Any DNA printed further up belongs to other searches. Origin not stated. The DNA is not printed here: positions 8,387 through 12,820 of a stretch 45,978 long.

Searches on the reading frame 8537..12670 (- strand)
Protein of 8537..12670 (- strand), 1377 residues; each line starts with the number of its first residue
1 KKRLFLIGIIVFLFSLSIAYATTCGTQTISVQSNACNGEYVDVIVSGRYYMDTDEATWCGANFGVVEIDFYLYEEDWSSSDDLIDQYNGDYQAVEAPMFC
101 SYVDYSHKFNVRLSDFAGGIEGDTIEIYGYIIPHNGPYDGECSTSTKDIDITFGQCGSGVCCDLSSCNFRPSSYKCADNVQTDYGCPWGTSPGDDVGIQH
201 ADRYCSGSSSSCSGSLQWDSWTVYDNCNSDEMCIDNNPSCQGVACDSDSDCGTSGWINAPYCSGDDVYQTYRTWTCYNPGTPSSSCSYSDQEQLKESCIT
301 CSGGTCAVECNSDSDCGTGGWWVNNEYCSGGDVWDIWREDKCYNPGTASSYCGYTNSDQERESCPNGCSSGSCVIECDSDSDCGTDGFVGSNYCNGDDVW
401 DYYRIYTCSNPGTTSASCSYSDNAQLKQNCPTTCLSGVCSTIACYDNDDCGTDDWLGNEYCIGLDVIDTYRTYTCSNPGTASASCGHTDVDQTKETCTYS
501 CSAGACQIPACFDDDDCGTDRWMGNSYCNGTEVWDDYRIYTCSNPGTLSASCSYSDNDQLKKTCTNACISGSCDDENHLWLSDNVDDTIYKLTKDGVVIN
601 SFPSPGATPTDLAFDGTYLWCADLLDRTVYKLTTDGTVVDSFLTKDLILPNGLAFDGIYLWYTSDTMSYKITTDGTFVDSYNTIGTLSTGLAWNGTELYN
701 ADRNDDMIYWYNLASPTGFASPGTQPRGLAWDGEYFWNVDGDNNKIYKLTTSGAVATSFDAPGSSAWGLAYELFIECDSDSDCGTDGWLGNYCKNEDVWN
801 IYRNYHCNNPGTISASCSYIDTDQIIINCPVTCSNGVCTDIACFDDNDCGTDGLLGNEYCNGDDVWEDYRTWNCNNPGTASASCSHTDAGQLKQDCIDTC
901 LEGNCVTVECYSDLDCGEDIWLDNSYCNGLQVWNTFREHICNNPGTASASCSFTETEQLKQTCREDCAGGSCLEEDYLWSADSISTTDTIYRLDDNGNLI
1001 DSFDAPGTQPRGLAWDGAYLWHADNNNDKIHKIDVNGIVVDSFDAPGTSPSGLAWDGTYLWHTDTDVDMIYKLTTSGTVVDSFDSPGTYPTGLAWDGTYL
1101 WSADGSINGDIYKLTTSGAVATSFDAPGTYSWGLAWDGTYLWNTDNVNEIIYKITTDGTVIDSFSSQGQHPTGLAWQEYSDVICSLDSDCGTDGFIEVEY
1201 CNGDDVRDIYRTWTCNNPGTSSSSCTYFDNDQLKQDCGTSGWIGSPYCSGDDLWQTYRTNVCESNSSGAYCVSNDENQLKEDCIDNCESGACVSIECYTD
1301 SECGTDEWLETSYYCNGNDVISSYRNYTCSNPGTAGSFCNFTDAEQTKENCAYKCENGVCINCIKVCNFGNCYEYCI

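Call 27: search_protein_families(library=pfam, proteins=[window:8537-12670:-], max_evalue=0.001)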
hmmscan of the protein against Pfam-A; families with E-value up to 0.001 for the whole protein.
window:8537-12670:- (1377 aa): 2 families
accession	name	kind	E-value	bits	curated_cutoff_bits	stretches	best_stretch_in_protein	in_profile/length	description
PF24684.1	Vgb_lyase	-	1e-18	67.7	50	2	978-1185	68-281/290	Virginiamycin B lyase family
PF21959.2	DUF6923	-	0.00017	21.9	27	0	977-1087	48-171/234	Repeat of unknown function (DUF6923)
